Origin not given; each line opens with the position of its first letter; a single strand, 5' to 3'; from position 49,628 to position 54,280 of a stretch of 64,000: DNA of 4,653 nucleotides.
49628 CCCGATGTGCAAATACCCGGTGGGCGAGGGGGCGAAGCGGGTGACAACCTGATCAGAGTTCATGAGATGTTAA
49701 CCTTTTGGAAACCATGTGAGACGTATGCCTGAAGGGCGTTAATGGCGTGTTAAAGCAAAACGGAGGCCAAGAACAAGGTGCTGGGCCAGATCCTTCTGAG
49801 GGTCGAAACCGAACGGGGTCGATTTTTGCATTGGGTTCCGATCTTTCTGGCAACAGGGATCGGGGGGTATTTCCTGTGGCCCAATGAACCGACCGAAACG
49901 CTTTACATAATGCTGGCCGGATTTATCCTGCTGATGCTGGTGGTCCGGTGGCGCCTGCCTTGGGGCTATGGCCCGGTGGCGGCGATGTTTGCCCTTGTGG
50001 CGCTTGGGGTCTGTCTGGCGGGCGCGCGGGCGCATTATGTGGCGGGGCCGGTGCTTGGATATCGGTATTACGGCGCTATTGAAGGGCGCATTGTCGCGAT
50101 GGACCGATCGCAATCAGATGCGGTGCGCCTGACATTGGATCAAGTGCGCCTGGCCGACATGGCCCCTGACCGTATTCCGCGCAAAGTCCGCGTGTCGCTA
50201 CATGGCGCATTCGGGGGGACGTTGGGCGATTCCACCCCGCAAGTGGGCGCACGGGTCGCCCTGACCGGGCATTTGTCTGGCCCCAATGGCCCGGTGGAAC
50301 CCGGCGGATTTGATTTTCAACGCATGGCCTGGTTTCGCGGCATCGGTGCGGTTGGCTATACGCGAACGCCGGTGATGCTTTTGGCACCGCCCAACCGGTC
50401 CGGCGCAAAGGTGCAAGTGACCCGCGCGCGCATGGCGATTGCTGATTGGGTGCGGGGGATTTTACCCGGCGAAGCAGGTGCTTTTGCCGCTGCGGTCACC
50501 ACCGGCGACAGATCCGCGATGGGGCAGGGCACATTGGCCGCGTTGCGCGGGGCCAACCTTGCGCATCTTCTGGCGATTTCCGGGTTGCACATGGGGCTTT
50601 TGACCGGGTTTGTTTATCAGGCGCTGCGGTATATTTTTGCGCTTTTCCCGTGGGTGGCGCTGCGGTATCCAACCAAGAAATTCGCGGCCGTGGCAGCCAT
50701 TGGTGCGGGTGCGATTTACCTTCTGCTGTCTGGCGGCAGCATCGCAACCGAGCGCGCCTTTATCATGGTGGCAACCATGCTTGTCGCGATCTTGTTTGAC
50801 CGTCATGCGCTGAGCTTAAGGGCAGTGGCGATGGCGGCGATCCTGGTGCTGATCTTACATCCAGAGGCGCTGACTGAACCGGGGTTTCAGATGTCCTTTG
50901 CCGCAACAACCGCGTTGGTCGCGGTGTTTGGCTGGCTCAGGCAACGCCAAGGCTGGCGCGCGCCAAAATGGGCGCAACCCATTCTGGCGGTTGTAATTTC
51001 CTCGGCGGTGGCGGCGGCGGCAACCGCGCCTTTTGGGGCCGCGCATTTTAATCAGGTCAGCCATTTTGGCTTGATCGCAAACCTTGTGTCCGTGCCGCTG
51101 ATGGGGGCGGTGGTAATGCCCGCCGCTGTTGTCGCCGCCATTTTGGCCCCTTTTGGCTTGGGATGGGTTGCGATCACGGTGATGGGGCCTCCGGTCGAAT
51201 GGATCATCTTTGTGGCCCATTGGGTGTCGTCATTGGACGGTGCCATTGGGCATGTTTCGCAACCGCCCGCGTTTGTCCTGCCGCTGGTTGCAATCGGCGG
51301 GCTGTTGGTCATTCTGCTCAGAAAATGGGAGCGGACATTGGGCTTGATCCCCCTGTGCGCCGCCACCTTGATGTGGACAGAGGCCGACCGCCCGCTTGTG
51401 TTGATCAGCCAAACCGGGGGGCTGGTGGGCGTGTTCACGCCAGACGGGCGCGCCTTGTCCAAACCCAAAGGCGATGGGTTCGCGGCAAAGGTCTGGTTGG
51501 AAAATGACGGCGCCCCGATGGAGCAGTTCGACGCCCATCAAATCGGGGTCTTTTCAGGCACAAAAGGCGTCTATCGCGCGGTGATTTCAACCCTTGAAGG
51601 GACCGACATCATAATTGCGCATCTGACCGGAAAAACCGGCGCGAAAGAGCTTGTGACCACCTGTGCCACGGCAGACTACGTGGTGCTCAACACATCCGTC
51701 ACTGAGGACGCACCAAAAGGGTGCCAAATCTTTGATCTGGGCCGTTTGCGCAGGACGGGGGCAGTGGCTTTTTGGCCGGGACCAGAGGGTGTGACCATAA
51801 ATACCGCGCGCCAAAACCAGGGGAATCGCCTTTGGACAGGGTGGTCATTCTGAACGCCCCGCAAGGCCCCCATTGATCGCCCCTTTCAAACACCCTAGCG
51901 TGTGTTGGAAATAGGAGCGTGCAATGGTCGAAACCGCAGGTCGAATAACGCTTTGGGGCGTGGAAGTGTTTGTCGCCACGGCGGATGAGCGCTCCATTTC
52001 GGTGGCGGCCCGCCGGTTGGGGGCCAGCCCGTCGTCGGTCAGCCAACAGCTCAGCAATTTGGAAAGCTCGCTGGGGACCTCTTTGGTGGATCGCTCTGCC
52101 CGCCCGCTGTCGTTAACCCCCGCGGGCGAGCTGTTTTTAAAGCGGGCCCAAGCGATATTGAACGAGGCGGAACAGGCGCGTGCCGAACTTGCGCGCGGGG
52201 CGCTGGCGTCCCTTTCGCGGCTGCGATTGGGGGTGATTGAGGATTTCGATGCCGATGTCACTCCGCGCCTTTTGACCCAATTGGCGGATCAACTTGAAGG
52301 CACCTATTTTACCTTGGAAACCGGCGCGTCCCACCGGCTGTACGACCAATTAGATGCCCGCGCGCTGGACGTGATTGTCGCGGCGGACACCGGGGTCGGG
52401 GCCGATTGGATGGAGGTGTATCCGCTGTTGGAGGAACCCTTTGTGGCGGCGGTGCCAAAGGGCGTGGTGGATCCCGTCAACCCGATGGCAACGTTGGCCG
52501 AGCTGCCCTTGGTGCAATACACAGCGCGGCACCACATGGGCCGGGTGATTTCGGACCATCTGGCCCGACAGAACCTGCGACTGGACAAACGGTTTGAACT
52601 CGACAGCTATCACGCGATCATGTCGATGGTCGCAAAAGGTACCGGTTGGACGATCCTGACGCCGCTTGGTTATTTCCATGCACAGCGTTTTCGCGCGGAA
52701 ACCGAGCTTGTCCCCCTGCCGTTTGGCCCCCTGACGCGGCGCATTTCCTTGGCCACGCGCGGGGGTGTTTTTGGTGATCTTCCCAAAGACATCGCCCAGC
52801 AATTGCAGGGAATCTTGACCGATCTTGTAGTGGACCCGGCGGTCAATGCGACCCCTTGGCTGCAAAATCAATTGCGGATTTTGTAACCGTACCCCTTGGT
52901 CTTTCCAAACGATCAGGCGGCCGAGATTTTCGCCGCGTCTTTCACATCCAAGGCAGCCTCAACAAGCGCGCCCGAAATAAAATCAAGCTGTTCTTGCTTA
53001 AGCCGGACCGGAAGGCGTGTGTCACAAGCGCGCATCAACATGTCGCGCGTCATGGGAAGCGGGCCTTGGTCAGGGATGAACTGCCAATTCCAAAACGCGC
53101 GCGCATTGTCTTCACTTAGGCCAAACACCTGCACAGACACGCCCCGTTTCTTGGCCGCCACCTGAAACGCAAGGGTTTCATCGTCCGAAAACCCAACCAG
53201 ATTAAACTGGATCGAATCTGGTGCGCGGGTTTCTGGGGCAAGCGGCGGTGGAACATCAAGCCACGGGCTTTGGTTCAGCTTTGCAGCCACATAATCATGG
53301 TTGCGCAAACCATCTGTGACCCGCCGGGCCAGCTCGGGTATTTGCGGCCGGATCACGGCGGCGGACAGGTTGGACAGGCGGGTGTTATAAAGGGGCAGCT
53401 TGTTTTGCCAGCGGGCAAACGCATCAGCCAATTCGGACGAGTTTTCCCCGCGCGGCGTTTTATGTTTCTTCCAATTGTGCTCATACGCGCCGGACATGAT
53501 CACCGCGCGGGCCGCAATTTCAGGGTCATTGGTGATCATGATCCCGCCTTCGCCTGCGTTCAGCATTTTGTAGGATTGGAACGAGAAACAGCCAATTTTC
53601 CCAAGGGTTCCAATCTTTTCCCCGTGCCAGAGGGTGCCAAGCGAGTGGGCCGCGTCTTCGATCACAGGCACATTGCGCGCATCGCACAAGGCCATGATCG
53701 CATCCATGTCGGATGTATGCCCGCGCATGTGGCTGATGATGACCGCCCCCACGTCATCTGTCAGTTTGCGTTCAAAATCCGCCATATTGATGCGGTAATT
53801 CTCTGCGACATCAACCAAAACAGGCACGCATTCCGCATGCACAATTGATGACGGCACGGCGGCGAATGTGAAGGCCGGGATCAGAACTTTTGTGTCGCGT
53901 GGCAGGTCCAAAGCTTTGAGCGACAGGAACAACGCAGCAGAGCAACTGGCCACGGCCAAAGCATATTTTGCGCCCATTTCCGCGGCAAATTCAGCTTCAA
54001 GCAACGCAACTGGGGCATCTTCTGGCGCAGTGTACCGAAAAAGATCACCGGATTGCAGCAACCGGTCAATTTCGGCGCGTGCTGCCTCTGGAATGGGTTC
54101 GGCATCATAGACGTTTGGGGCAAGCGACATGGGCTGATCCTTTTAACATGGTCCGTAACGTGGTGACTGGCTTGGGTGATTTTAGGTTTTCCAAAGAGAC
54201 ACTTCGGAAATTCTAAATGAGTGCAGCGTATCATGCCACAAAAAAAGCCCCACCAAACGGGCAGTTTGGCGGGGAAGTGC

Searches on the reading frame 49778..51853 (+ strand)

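Call 70: search_protein_families(library=pfam, proteins=[window:49778-51853:+], max_evalue=0.00001)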
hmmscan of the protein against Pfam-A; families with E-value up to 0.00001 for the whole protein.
window:49778-51853:+ (691 aa): 2 families
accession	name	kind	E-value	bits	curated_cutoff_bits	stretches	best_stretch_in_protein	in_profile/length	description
PF03772.21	Competence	-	5.1e-60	203.6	23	1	241-517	2-269/270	Competence protein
PF13567.11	DUF4131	-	6.4e-15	55.7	31.6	1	41-198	7-162/165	Domain of unknown function (DUF4131)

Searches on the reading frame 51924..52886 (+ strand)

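Call 70: search_protein_families(library=pfam, proteins=[window:51924-52886:+], max_evalue=0.00001)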
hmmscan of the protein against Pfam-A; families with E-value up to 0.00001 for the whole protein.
window:51924-52886:+ (320 aa): 2 families
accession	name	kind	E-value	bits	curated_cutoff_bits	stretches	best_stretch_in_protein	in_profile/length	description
PF03466.25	LysR_substrate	-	2.5e-25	89.5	28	1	99-279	7-188/209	LysR substrate binding domain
PF00126.33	HTH_1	-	2.2e-19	69.6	26.6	1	13-69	4-60/60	Bacterial regulatory helix-turn-helix protein, lysR family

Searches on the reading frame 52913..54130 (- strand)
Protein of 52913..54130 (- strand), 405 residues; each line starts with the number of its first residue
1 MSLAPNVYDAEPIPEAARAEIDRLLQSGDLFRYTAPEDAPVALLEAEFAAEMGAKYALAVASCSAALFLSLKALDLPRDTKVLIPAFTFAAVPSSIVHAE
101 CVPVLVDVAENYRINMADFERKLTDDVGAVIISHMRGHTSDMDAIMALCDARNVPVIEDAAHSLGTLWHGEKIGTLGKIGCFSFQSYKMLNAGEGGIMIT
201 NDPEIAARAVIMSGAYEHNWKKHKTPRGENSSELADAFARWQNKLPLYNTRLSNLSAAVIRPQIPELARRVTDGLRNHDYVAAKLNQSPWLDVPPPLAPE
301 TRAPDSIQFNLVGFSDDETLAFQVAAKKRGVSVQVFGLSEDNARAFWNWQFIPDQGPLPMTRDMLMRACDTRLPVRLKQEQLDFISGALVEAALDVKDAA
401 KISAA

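Call 70: search_protein_families(library=pfam, proteins=[window:52913-54130:-], max_evalue=0.00001)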
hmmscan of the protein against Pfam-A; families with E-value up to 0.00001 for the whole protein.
window:52913-54130:- (405 aa): 2 families
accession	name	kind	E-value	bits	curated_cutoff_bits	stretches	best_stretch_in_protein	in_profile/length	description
PF01041.23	DegT_DnrJ_EryC1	-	6.3e-62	210.3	19.8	1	41-387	26-357/360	DegT/DnrJ/EryC1/StrS aminotransferase family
PF00155.27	Aminotran_1_2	-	2.8e-11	43.7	19.7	1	1-165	4-191/361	Aminotransferase class I and II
